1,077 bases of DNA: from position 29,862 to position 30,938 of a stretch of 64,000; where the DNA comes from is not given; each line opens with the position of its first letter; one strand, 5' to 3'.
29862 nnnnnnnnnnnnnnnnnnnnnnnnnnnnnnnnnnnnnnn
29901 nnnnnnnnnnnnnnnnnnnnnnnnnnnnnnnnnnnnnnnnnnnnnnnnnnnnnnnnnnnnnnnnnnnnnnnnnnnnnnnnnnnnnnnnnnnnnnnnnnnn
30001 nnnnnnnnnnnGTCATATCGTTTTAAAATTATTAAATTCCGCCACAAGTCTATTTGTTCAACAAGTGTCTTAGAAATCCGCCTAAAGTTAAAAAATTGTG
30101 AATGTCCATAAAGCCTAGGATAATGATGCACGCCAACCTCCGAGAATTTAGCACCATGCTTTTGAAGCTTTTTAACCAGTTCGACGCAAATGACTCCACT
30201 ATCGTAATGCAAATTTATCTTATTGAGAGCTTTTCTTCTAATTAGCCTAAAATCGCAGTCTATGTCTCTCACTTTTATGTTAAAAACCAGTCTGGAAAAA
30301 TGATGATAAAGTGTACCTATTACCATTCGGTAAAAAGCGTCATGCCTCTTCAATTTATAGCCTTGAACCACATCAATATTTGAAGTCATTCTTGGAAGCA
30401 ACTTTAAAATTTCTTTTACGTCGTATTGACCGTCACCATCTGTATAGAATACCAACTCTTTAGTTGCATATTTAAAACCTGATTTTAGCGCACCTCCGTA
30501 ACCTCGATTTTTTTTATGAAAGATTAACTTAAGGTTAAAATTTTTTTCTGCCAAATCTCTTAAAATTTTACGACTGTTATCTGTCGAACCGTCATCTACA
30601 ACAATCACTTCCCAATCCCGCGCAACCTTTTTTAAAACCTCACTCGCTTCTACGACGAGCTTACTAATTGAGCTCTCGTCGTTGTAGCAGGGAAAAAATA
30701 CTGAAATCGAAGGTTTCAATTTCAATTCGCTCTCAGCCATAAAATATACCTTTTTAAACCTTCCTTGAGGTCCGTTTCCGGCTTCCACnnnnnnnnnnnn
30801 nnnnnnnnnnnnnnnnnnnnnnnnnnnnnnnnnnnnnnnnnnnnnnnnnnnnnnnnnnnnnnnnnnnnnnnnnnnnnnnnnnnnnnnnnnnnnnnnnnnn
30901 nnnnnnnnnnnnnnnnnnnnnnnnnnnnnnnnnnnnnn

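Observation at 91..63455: About 63 kb of contiguous glycan-assembly genes with an unusually high density of GT-C enzymes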

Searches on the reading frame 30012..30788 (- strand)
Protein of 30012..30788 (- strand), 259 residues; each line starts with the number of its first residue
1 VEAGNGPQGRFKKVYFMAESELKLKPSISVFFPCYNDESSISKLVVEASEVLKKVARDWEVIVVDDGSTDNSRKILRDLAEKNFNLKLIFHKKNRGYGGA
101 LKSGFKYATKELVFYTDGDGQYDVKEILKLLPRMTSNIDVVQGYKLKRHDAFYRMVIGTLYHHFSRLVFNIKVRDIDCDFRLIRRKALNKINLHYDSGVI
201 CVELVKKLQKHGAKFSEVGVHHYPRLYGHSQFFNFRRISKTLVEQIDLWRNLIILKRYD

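Call 5: search_protein_families(library=pfam, proteins=[window:30012-30788:-], max_evalue=0.01)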
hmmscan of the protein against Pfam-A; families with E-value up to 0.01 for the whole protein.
window:30012-30788:- (259 aa): 3 families
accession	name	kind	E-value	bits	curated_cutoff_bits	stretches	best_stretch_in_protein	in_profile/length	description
PF00535.33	Glycos_transf_2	-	2.4e-29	102.9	23.3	1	29-191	1-167/168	Glycosyl transferase family 2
PF10111.15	Glyco_tranf_2_2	-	1.3e-05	25.3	27.3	1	56-131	27-103/276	Glycosyltransferase like family 2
PF13641.12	Glyco_tranf_2_3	-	0.00015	22.3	27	1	26-186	1-169/230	Glycosyltransferase like family 2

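Call 20: search_protein_families(library=ncbifam, proteins=[window:30012-30788:-], max_evalue=0.001)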
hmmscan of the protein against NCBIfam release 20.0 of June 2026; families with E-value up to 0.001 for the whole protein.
window:30012-30788:- (259 aa): 22 families
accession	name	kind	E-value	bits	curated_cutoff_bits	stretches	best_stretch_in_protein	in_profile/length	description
NF007986.1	PRK10714.1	equivalog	5.3e-25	88.1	529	1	27-238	7-216/316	undecaprenyl-phosphate 4-deoxy-4-formamido-L-arabinose transferase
NF047588.1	GlcsyltransPgfSStrep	equivalog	2.4e-24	86.1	500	1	28-191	3-167/308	glycosyltransferase PgfS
TIGR03937.1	PgaC_IcaA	equivalog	3.6e-18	65.7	422.3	1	19-137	38-153/407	poly-beta-1,6-N-acetyl-D-glucosamine synthase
TIGR04182.1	glyco_TIGR04182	equivalog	2e-15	57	325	1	28-226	2-194/293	S-layer glycoprotein N-glycosyltransferase AglJ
NF047683.1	TeichurnBiosyTuaG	equivalog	3.8e-15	56.2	400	1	23-136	3-113/252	teichuronic acid biosynthesis protein TuaG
NF058614.1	PPMAGASynPpgS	equivalog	2.2e-14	53.4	370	1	30-220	4-194/226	polyprenyl-phospho-N-acetylgalactosaminyl synthase PpgS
NF007482.0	PRK10073.1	equivalog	3.5e-13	49.3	423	1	25-132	5-108/334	glycosyltransferase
NF041391.1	DPhHxTase_Halo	equivalog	5.9e-13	48.3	375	1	34-223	3-184/213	dolichyl-phosphate hexose transferase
TIGR03965.1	mycofact_glyco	equivalog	2.1e-10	40.1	280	1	22-121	71-166/467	mycofactocin biosynthesis glycosyltransferase MftF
NF041875.1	EPS_EpsD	equivalog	5.8e-10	39.1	370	1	28-123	1-93/325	exopolysaccharide biosynthesis glycosyltransferase EpsD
NF053739.1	GlytfEpsEBac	equivalog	2e-09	36.8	450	1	26-120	1-93/265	glycosyltransferase EpsE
NF010496.0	PRK13915.1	equivalog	3.7e-09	36.1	262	1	21-121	26-128/307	glucosyl-3-phosphoglycerate synthase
TIGR03111.1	glyc2_xrt_Gpos1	hypoth_equivalog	8.9e-09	34.6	363.95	1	21-144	44-168/439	TIGR03111 family XrtG-associated glycosyltransferase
NF050050.1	ProtGlycPglI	equivalog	1.6e-08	34.3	500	1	26-139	2-113/306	GalNAc(5)-diNAcBac-PP-undecaprenol beta-1,3-glucosyltransferase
NF038302.1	EPS_HpsE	equivalog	2.5e-08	33.3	300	1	28-120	3-97/307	hormogonium polysaccharide biosynthesis glycosyltransferase HpsE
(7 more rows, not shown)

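Call 64: search_solved_structures(query=window:30012-30788:-, max_evalue=0.00001)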
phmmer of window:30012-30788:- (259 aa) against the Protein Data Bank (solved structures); distinct sequences matched with E-value up to 0.00001: 15.
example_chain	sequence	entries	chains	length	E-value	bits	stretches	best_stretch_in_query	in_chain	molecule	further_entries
9hwj_A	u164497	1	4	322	4e-22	82.1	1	27-240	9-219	Undecaprenyl-phosphate 4-deoxy-4-formamido-L-arabinose transferase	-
9bhc_C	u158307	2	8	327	2.9e-20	76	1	27-240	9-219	Undecaprenyl-phosphate 4-deoxy-4-formamido-L-arabinose transferase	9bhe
8vxh_A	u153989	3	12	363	3.4e-20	75.7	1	27-240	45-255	Undecaprenyl-phosphate 4-deoxy-4-formamido-L-arabinose transferase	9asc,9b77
5eke_A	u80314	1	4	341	5e-15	58.8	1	14-192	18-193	Uncharacterized glycosyltransferase sll0501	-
5ekp_C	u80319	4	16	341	5e-15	58.8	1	14-192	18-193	Uncharacterized glycosyltransferase sll0501 | Glycosyltransferase sll0501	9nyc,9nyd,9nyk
9nye_A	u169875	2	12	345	5.2e-15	58.8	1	14-192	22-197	Glycosyltransferase sll0501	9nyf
2z87_A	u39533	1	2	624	9.5e-14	54.6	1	17-117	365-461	Chondroitin synthase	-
2z86_A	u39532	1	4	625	9.6e-14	54.6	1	17-117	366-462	Chondroitin synthase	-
3bcv_A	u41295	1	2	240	1e-12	51.2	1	23-124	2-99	Putative glycosyltransferase protein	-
5mlz_A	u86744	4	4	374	3.3e-10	43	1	27-205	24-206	Dolichol monophosphate mannose synthase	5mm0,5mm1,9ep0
5hea_A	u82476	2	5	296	1.4e-08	37.6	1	28-121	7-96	Putative glycosyltransferase (GalT1)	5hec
6yv7_B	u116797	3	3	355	1.8e-07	34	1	23-128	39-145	Glycosyl transferase, family 2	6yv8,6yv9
6yv7_A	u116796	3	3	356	1.8e-07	34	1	23-128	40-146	Glycosyl transferase, family 2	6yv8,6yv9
6p61_A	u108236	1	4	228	3e-07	33.3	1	21-141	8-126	Glycosyltransferase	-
5tze_C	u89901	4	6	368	7.6e-06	28.7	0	28-129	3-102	Glycosyl transferase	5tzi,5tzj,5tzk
